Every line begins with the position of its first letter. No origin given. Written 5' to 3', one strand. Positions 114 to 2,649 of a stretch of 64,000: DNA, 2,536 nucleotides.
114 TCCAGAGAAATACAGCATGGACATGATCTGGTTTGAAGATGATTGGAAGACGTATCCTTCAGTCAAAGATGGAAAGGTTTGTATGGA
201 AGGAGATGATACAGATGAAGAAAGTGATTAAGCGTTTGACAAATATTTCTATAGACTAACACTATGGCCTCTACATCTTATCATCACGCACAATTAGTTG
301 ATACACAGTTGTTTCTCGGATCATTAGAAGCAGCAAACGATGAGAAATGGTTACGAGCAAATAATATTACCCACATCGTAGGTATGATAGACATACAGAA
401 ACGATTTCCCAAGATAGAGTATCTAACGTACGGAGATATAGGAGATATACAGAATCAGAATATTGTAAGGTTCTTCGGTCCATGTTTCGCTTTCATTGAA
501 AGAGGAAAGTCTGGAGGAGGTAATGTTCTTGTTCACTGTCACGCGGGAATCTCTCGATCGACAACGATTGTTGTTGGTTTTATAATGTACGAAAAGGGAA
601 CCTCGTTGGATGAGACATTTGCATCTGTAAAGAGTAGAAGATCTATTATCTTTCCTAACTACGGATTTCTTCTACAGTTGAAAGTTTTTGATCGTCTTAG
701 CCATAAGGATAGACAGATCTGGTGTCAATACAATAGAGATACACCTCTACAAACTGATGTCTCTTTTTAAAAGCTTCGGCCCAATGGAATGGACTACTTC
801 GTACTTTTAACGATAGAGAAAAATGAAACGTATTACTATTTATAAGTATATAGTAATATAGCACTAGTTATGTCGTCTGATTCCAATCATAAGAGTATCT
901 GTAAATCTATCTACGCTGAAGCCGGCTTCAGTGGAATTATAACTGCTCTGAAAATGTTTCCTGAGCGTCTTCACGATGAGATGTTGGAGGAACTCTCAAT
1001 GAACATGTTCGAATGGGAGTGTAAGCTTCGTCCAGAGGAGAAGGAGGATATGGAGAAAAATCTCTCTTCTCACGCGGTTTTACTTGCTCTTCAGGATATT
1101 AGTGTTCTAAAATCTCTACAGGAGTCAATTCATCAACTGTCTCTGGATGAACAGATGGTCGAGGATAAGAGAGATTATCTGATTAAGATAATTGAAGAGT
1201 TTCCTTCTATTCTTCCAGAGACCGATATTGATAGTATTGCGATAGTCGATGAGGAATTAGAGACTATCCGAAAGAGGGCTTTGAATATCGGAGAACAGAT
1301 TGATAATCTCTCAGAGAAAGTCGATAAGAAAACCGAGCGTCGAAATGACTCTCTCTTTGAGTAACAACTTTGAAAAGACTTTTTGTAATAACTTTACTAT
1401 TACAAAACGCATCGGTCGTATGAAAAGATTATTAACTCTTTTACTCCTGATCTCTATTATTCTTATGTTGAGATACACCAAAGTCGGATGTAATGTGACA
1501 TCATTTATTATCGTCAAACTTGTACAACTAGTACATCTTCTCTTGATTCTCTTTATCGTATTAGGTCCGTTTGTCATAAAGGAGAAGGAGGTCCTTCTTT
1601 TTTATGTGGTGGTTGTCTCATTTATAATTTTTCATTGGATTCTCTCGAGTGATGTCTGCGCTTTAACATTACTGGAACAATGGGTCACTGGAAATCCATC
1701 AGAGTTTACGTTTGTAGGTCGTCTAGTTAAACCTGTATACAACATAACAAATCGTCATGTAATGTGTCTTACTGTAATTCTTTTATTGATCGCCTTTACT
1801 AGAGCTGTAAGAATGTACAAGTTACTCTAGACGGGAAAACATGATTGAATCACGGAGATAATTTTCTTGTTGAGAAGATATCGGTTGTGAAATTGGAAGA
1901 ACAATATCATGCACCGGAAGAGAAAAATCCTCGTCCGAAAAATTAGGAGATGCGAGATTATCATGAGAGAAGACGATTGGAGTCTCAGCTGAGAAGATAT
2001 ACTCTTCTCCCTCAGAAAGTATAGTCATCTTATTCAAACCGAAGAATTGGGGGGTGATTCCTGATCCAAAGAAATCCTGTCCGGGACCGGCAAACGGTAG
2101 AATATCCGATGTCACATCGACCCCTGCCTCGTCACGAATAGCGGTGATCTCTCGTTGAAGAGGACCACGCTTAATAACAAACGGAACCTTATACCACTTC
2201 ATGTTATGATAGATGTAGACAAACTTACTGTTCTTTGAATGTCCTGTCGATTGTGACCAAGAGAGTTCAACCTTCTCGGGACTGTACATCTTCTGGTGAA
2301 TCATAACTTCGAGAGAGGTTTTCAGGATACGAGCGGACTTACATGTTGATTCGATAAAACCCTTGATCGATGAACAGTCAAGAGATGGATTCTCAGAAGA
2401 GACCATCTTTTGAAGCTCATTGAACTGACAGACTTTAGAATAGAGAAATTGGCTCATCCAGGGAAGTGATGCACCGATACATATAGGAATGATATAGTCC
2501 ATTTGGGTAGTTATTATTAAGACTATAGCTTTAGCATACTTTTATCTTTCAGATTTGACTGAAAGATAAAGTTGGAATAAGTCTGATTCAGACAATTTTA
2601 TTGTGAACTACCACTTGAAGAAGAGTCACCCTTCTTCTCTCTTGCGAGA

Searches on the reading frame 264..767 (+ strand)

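Call 49: search_protein_families(library=pfam, proteins=[window:264-767:+], max_evalue=0.001)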
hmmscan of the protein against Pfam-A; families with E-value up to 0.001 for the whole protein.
window:264-767:+ (168 aa): 1 family
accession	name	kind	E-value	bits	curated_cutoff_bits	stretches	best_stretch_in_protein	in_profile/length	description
PF00782.25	DSPc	-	1.5e-25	90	33.5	1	16-143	1-131/133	Dual specificity phosphatase, catalytic domain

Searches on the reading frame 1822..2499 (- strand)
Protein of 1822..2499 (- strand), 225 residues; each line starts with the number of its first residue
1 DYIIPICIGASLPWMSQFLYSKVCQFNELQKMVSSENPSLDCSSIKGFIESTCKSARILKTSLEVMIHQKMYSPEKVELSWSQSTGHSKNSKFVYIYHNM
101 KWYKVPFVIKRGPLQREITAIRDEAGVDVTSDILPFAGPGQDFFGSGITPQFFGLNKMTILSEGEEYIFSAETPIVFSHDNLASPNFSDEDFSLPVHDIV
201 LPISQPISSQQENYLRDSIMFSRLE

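Call 49: search_protein_families(library=pfam, proteins=[window:1822-2499:-], max_evalue=0.001)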
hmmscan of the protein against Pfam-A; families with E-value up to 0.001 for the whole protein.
window:1822-2499:- (225 aa): 1 family
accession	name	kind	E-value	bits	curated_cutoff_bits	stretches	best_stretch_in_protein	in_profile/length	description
PF19080.5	DUF5772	-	2.8e-09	37.3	26.9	1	120-168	22-72/84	Family of unknown function (DUF5772)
